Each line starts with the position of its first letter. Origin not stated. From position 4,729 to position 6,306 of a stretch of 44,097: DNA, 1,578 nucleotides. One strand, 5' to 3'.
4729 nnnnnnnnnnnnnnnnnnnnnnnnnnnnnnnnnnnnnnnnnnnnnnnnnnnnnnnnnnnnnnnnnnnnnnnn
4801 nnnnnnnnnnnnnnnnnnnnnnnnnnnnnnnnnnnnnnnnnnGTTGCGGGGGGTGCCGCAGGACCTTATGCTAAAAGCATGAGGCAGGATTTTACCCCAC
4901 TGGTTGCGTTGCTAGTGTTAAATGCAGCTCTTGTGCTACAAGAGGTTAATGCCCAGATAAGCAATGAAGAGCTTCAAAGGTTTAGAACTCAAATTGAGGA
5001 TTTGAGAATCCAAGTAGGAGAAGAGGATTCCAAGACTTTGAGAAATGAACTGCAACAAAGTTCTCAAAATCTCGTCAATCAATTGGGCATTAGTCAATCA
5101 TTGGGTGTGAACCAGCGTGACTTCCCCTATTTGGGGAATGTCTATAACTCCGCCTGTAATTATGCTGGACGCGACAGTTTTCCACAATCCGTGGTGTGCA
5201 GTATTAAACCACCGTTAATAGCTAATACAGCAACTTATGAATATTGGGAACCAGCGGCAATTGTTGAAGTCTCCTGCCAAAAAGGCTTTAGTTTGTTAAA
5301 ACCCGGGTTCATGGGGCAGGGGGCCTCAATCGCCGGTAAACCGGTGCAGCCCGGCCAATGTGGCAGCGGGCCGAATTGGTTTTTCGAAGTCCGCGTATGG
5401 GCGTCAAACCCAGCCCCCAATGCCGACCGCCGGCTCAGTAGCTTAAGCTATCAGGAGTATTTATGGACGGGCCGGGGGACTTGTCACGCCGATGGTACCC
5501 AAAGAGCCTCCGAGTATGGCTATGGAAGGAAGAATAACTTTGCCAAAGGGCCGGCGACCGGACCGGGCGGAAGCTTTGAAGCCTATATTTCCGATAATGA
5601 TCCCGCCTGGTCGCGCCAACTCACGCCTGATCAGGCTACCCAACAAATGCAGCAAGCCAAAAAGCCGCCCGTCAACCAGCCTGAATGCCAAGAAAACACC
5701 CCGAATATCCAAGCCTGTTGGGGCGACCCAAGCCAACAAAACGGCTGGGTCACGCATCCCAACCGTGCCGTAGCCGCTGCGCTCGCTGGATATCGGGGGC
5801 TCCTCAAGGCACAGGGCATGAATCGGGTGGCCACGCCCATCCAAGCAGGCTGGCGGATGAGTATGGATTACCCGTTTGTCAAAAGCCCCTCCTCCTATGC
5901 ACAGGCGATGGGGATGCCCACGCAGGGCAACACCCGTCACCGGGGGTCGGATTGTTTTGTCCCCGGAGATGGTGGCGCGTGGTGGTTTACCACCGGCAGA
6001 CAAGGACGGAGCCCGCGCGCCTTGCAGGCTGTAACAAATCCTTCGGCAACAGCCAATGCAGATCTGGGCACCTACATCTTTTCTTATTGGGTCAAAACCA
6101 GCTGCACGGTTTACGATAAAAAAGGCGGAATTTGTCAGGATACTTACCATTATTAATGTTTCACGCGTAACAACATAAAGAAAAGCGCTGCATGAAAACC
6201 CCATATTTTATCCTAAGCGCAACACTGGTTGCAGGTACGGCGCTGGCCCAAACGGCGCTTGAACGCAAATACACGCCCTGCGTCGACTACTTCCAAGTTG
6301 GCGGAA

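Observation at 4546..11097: Orphan TraU / TraF / coupling-ATPase block embedded between core genes, without the rest of a type IV secretion machine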

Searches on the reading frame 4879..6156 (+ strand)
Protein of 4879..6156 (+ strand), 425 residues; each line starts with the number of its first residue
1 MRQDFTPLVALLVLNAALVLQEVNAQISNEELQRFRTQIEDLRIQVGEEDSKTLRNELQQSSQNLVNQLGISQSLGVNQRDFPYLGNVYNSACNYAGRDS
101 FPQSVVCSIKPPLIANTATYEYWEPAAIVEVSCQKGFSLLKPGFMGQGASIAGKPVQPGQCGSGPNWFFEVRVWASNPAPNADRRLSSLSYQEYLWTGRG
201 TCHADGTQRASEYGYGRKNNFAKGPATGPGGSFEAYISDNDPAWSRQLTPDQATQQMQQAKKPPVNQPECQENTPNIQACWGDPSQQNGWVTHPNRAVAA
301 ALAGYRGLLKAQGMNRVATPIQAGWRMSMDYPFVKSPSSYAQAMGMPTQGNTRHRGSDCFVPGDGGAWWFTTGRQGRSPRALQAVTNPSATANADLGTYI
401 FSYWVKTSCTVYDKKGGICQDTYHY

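Call 3: search_protein_families(library=pfam, proteins=[window:4879-6156:+], max_evalue=1)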
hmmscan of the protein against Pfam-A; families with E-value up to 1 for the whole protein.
window:4879-6156:+ (425 aa): 1 family
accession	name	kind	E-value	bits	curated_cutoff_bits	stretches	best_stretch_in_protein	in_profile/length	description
PF07271.16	Cytadhesin_P30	-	0.8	9.7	40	1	237-299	116-180/275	Cytadhesin P30/P32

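Call 5: search_protein_families(library=ncbifam, proteins=[window:4879-6156:+], max_evalue=1)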
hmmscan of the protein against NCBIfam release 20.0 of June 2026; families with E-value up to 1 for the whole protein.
window:4879-6156:+ (425 aa): 3 families
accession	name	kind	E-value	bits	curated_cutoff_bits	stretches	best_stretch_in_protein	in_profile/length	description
NF050019.1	HpsJ_like_C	equivalog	0.022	14.5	140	1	8-69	82-143/183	HpsJ-like protein, cyanoexosortase C-associated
TIGR04435.1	restrict_AAA_1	hypoth_equivalog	0.055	12.1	300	1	8-72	218-281/568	restriction system-associated AAA family ATPase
NF005650.0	PRK07417.1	equivalog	0.32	10.3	290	1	20-64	230-274/281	prephenate/arogenate dehydrogenase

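Call 6: search_protein_families(library=padloc, proteins=[window:4879-6156:+], max_evalue=0.1)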
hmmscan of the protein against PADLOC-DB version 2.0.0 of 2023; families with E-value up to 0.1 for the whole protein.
window:4879-6156:+ (425 aa): 1 family
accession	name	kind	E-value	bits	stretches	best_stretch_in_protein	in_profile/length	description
PDLC04312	PDC-M02B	-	0.055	10.7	1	12-104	74-165/384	-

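Call 7: find_encoding_contigs(protein=window:4879-6156:+, flank=10000, max_places=6)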
Protein window:4879-6156:+ (425 aa): no gene with exactly this product is on record in the collection.

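Call 8: search_solved_structures(query=window:4879-6156:+, max_evalue=10)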
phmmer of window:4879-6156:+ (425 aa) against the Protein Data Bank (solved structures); distinct sequences matched with E-value up to 10: 0.

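Call 9: find_homologous_proteins(query=window:4879-6156:+, max_evalue=0.001)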
Query window:4879-6156:+ (425 aa): 11 proteins with E <= 0.001 among 8000 candidates.
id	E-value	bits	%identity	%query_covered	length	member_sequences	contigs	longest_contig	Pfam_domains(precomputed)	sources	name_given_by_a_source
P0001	2.1e-161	556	65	89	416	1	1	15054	-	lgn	-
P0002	1.8e-142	494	58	89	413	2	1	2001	-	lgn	-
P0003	1.3e-127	445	57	89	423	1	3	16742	-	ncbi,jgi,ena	jgi:hypothetical protein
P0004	2.0e-115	404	51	94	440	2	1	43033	-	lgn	-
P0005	1.7e-104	368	51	83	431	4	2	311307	-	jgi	jgi:hypothetical protein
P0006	8.5e-101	356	50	83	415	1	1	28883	-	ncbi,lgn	-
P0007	1.1e-77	280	43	83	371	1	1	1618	-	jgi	jgi:hypothetical protein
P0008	1.8e-72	263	43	85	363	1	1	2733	-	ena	-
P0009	4.2e-70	255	46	72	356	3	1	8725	-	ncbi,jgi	-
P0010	6.7e-66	241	46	65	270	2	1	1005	-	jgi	jgi:hypothetical protein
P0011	3.6e-65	239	43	84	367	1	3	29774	-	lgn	-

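Call 10: find_encoding_contigs(protein=P0005, flank=10000, max_places=3)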
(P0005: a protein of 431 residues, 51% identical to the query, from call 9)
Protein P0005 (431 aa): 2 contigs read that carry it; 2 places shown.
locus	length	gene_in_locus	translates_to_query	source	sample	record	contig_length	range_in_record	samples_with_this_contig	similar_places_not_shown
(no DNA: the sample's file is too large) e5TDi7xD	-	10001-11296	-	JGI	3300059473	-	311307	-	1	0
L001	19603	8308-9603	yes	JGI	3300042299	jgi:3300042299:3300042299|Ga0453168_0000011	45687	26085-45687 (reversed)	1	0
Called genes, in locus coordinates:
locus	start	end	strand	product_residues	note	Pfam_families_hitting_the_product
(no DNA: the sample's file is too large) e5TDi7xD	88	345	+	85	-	-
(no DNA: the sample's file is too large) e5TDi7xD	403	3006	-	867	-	PF00133:tRNA-synt_1, PF09334:tRNA-synt_1g, PF13603:tRNA-synt_1_2, PF00133:tRNA-synt_1, PF08264:Anticodon_1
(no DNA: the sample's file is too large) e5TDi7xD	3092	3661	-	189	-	-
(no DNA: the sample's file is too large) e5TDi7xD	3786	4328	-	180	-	PF12100:DUF3576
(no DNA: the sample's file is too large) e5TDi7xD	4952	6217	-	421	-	PF04055:Radical_SAM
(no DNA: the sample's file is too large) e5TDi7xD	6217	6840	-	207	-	PF01725:Ham1p_like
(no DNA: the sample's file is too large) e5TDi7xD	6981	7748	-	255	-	PF01138:RNase_PH, PF03725:RNase_PH_C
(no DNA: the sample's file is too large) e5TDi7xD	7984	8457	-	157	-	PF08534:Redoxin, PF00578:AhpC-TSA, PF02630:SCO1-SenC (faint)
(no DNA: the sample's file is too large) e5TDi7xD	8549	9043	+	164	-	-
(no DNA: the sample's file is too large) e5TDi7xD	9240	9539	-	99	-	PF02325:CCB3_YggT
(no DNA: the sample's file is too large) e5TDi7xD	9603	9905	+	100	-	-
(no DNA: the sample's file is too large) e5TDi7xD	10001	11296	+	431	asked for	-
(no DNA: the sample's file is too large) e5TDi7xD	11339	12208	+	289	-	PF13728:TraF (faint), PF13098:Thioredoxin_2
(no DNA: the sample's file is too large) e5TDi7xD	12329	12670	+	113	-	-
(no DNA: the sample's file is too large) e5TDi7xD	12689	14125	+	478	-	PF02534:T4SS-DNA_transf, PF10412:TrwB_AAD_bind (faint), PF12696:TraG-D_C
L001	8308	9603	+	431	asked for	-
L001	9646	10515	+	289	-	PF13728:TraF (faint), PF13098:Thioredoxin_2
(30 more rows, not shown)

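Call 11: find_encoding_contigs(protein=P0004, flank=10000, max_places=3)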
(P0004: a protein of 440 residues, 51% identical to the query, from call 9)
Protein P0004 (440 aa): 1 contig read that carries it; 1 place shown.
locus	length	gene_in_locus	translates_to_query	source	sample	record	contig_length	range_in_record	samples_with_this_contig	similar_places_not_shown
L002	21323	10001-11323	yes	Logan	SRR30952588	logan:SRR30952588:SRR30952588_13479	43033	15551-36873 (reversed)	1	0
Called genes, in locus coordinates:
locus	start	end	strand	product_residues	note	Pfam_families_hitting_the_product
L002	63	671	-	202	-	-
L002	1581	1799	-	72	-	PF05930:Phage_AlpA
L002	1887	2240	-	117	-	-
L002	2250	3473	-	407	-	PF13356:Arm-DNA-bind_3, PF14659:Phage_int_SAM_3 (weak), PF22022:Phage_int_M, PF00589:Phage_integrase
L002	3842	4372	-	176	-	PF12100:DUF3576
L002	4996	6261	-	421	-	PF04055:Radical_SAM, PF06969:HemN_C (weak)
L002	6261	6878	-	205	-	PF01725:Ham1p_like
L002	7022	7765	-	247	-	PF01138:RNase_PH, PF03725:RNase_PH_C (weak)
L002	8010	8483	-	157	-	PF08534:Redoxin, PF00578:AhpC-TSA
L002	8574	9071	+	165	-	-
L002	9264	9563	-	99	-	PF02325:CCB3_YggT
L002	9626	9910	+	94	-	-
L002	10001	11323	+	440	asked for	-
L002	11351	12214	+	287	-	PF13728:TraF (faint), PF13098:Thioredoxin_2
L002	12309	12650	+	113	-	-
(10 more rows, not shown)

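Call 13: find_related_loci(query=A1, collection=genome_contigs, flank=10000)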
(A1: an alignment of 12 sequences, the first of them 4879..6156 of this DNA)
Query A1 (425 aa) in genome_contigs; peptide patterns used: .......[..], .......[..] (x = any residue, [..] = any of these).
21 stretches matched a pattern; 2 encode a relative of the query (tblastn E <= 1e-3); 2 distinct loci.
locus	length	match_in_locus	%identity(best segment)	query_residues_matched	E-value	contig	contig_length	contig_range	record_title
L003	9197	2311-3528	51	27-425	9e-116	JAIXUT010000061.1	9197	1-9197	MAG: Alphaproteobacteria bacterium isolate D1_MAG_00039 pond_D1_MAG_00039_000000000034, whole genome shotgun sequence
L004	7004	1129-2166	50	75-425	7e-104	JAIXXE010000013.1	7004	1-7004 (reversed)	MAG: Alphaproteobacteria bacterium isolate D4_MAG_00043 pond_D4_MAG_00043_000000000067, whole genome shotgun sequence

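Call 14: search_dna_similar(query=window:4879-6156:+, collection=plasmids, mode=protein, max_evalue=1, max_rows=20)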
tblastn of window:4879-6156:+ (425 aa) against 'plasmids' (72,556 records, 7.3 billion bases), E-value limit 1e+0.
No match.

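Call 15: search_protein_families(library=pfam, alignment_id=A1, max_evalue=1)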
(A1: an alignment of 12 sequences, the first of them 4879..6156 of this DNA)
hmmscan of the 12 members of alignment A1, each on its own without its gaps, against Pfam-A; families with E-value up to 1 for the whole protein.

A. member 1, window:4879-6156:+ (425 aa): 1 family
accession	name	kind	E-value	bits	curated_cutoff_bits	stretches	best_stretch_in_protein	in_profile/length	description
PF07271.16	Cytadhesin_P30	-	0.8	9.7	40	1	237-299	116-180/275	Cytadhesin P30/P32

B. families by the number of members that match (of 12 scanned): 3 families
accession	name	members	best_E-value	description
PF12592.13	ATPase_RavA_C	1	0.23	ATPase, RavA, C-terminal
PF02699.20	YajC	1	0.42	Preprotein translocase subunit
PF07271.16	Cytadhesin_P30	1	0.8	Cytadhesin P30/P32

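Call 19: find_encoding_contigs(protein=P0011, flank=10000, max_places=3)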
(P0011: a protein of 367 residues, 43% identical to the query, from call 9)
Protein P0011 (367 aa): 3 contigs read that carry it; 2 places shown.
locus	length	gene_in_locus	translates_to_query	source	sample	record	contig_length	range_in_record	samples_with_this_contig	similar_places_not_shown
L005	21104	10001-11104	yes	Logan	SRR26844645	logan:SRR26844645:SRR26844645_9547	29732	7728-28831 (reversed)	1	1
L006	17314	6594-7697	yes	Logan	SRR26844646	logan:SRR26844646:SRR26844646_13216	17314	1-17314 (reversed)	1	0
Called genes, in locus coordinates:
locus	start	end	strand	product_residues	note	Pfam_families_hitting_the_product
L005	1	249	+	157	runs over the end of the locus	-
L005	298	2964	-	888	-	PF00133:tRNA-synt_1, PF09334:tRNA-synt_1g, PF13603:tRNA-synt_1_2, PF00133:tRNA-synt_1, PF08264:Anticodon_1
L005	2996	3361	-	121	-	-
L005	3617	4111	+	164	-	-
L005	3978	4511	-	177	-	PF12100:DUF3576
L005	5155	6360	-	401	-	PF04055:Radical_SAM, PF06969:HemN_C (weak)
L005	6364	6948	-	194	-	PF01725:Ham1p_like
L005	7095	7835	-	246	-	PF01138:RNase_PH, PF03725:RNase_PH_C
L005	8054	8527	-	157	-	PF00578:AhpC-TSA, PF08534:Redoxin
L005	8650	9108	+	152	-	-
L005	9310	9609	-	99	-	PF02325:CCB3_YggT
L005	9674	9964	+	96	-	-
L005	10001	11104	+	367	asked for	-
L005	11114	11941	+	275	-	-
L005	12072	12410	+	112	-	-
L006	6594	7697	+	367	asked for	-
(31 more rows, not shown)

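Call 23: predict_structure(alignment_id=A1)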
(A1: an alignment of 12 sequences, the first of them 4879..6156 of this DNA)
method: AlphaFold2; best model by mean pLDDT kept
length: 425 residues; sequences in the alignment: 12
mean_pLDDT: 55.0   pTM: 0.55
mean pLDDT of the five models: 55.0, 52.4, 51.1, 50.7, 47.8
residues with pLDDT >= 90: 0; 70-90: 86; 50-70: 178; < 50: 161
segments of 3 or more residues with pLDDT < 50: 1-24, 46-51, 80-96, 134-151, 156-166, 213-219, 272-275, 330-396
pLDDT, mean of each block of 10 residues (from residue 1): 40 43 51 64 51 56 56 51 36 49 74 76 73 45 39 46 51 75 54 56 61 47 70 77 56 57 53 52 57 59 79 78 61 34 34 35 41 33 35 44 74 79 69
secondary structure, 60 per line:
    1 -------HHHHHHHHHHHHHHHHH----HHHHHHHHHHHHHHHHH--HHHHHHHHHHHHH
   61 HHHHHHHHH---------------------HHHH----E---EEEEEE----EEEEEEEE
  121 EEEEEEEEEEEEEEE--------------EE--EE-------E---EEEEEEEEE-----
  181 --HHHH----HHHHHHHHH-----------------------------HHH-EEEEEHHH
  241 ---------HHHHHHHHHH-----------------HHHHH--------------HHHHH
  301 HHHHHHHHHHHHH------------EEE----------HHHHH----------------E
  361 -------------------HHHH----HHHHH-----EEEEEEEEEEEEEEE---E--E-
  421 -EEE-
elements in order: H8-24 H29-45 H48-69 H91-94 E103-108 E113-135 E167-175 H183-186 H191-199 E233-237 H250-259 H277-281 H296-313 E326-328 H339-343 H380-383 H388-392 E398-412 E422-424

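Call 24: search_protein_representatives(alignment_id=A1)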
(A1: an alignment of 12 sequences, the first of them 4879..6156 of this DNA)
Query: 12 sequences, 397 profile positions. Proteins with E-value up to 0.001 (for the whole library): 44; up to 1e-10: 33; up to 1e-30: 13. The best 44 are listed.
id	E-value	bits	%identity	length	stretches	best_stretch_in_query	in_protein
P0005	7.1e-171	585.2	-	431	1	14-397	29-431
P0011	1.4e-150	518.3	-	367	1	44-397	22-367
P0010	4.0e-123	427.9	-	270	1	123-397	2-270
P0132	1.5e-84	300.9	-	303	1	97-396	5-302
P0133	2.0e-80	287.3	-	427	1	12-395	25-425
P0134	2.7e-78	280.3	-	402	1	43-387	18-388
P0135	1.3e-77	278.0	-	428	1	86-388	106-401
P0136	5.7e-72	259.5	-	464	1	48-388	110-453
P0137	2.2e-71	257.5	-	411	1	55-387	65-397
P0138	3.5e-70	253.6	-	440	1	39-394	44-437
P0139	2.1e-47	178.6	-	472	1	93-382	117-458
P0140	8.9e-38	146.9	-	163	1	238-384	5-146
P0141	5.9e-32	127.7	-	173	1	241-391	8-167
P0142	1.1e-27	113.6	-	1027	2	250-383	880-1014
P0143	1.3e-26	110.2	-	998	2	250-383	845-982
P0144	9.0e-23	97.5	-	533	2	245-383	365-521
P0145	2.4e-22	96.1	-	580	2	250-383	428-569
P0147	4.8e-22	95.1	-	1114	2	250-383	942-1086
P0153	4.8e-14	68.7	-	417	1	53-383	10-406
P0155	1.5e-13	67.1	-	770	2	250-384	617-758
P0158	6.8e-12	61.7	-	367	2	212-382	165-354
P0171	2.9e-04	36.6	-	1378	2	250-384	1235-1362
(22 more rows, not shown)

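Call 25: search_protein_families(library=pfam, proteins=[P0133, P0139, P0142, P0144, P0145, P0147, P0153, P0155, P0158, P0171], max_evalue=0.1)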
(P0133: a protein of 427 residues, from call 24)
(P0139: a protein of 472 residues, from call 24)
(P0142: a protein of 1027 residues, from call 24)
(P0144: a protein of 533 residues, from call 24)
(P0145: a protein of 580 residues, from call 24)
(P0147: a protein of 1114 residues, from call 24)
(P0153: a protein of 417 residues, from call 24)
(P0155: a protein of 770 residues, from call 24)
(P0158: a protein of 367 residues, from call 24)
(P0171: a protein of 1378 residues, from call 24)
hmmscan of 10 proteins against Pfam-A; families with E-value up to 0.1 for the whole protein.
P0133 (427 aa): 2 families
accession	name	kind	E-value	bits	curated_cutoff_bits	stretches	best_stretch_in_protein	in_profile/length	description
PF21827.1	New_glue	-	0.033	14.4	31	1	14-61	5-48/94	New glue protein family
PF06834.16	TraU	-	0.041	13.7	26.5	0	247-301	176-227/306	TraU protein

P0139 (472 aa): 0 families

P0142 (1027 aa): 2 families
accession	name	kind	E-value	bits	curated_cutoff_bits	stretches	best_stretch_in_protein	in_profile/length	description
PF06834.16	TraU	-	0.0015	18.4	26.5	1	831-907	153-223/306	TraU protein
PF04513.17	Baculo_PEP_C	-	0.014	15.9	38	1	204-268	34-98/140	Baculovirus polyhedron envelope protein, PEP, C terminus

P0144 (533 aa): 1 family
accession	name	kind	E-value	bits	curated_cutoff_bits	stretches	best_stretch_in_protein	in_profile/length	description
PF06834.16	TraU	-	0.064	13.1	26.5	0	492-521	276-305/306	TraU protein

P0145 (580 aa): 1 family
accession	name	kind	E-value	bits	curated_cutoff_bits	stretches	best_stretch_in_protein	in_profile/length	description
PF06834.16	TraU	-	0.004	17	26.5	0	526-569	261-305/306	TraU protein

P0147 (1114 aa): 0 families

P0153 (417 aa): 1 family
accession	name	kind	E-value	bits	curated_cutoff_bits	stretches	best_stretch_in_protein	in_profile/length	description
PF06834.16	TraU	-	7.2e-11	42.4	26.5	1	21-121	29-119/306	TraU protein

P0155 (770 aa): 0 families

P0158 (367 aa): 1 family
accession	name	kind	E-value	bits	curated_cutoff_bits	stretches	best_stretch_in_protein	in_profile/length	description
PF06834.16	TraU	-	1.1e-08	35.2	26.5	1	39-354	37-304/306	TraU protein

P0171 (1378 aa): 1 family
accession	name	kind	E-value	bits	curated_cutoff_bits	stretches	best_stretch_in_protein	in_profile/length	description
PF01551.29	Peptidase_M23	-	2.1e-14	53.9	28.7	1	106-200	2-86/96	Peptidase family M23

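Call 67: fold_search(model_id=the predicted structure, library=pdb)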
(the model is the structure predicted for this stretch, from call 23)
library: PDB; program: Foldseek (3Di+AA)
matches with E <= 10: 154; with E <= 0.001: 0
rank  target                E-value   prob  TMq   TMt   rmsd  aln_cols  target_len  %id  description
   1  7sp4_A                1.3e+00  0.01  0.05  0.04  11.8        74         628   11  In situ cryo-EM structure of bacteriophage Sf6 gp3:gp7:gp5 complex in conformation 2 at 3.71A resolution (released 2022-11-09)
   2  3o0v                  1.6e+00  0.01  0.06  0.09  24.7       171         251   10  Crystal structure of the calreticulin lectin domain (released 2010-09-29)
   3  4gfx                  1.8e+00  0.02  0.05  0.14  28.0       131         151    7  Crystal structure of the N-terminal domain of TXNIP (released 2014-02-05)
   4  8u10_a                1.8e+00  0.01  0.05  0.04  17.3       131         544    9  In situ cryo-EM structure of bacteriophage P22 gp1:gp4:gp5:gp10:gp9 N-term complex in conformation 1 at 3.2A resolutio (released 2023-11-22)
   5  7qoi_FK               1.9e+00  0.01  0.05  0.04  13.5        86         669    8  Unique vertex of the phicrAss001 virion (released 2023-03-29)
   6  5fce_B                2.1e+00  0.01  0.04  0.12  20.3        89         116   13  The crystal structure of the ligand binding region of Serine-glutamate repeat protein A (SgrA) of Enterococcus faecium (released 2016-07-06)
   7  3p1i_A                2.3e+00  0.02  0.06  0.14  24.6       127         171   11  Ligand binding domain of human ephrin type-B receptor 3 (released 2011-01-19)
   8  2r5o_A                2.3e+00  0.02  0.06  0.13  22.2        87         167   11  Crystal structure of the C-terminal domain of wzt (released 2007-12-25)
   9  8ouw_4                2.7e+00  0.01  0.05  0.04  23.4       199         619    9  Cryo-EM structure of CMG helicase bound to TIM-1/TIPN-1 and homodimeric DNSN-1 on fork DNA (Caenorhabditis elegans) (released 2023-08-16)
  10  5hnp_A                2.7e+00  0.00  0.03  0.06  22.5        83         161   11  The structure of the kdo-capped saccharide binding subunit of the O-12 specific ABC transporter, Wzt (released 2016-03-09)
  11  9qxq                  2.9e+00  0.04  0.10  0.04  19.3       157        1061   10  native structure of full-length pesticidal protein Cry1Ca18 at pH9, from crystals formed in vivo (released 2026-02-11)
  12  7qoi_FF               2.9e+00  0.01  0.05  0.03  11.4        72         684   14  Unique vertex of the phicrAss001 virion (released 2023-03-29)
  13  9pgg_Bx               3.0e+00  0.01  0.05  0.04  15.8       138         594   10  Cryo-EM structure of bacteriophage P22 gp1-gp5-gp4 complex at 2.76 angstrom (released 2026-02-04)
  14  6roh_C                3.0e+00  0.01  0.04  0.04  16.5        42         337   12  Cryo-EM structure of the autoinhibited Drs2p-Cdc50p (released 2019-07-03)
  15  4gky                  3.0e+00  0.00  0.04  0.06  25.3        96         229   14  Crystal structure of a carbohydrate-binding domain (released 2013-06-05)
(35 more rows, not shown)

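Call 73: find_encoding_contigs(protein=P0153, flank=10000, max_places=2)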
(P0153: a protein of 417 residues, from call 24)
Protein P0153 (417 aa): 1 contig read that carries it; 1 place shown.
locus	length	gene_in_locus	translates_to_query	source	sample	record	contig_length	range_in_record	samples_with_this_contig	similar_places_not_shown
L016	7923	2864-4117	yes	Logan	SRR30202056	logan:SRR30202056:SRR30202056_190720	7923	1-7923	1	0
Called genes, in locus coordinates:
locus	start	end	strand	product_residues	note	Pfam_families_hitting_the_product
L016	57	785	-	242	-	PF01138:RNase_PH, PF03725:RNase_PH_C (weak)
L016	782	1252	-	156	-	PF08534:Redoxin, PF00578:AhpC-TSA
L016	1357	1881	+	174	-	PF02556:SecB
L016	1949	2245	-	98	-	PF02325:CCB3_YggT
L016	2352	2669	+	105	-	-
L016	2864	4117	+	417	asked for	PF06834:TraU (weak)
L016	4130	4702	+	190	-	-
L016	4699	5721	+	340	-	PF13098:Thioredoxin_2 (faint)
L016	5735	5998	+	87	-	-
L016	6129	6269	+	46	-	-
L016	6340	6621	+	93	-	-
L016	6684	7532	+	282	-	-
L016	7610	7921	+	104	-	?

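Call 75: search_protein_families(library=pfam, proteins=[L016:4130-4702:+, L016:4699-5721:+], max_evalue=0.1)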
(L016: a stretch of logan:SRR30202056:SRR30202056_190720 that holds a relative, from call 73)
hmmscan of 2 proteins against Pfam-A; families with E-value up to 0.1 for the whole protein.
L016:4130-4702:+ (190 aa): 0 families

L016:4699-5721:+ (340 aa): 7 families
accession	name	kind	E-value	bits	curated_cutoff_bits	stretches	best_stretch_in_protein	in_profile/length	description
PF13098.12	Thioredoxin_2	-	3.7e-07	30.9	27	1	225-333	4-103/104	Thioredoxin-like domain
PF00085.26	Thioredoxin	-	8.6e-05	22.9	23.5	1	231-269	22-60/103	Thioredoxin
PF13728.12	TraF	-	0.00012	22.4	23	0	48-131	12-89/224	F plasmid transfer operon protein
PF13462.12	Thioredoxin_4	-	0.00013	22.7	23.2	0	229-266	15-54/165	Thioredoxin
PF01323.26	DSBA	-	0.0066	16.7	25.6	1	231-271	2-45/191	DSBA-like thioredoxin domain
PF00578.27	AhpC-TSA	-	0.012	16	26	1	217-266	16-66/124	AhpC/TSA family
PF13192.12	Thioredoxin_3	-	0.022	15.3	24.8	0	235-268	6-39/76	Thioredoxin domain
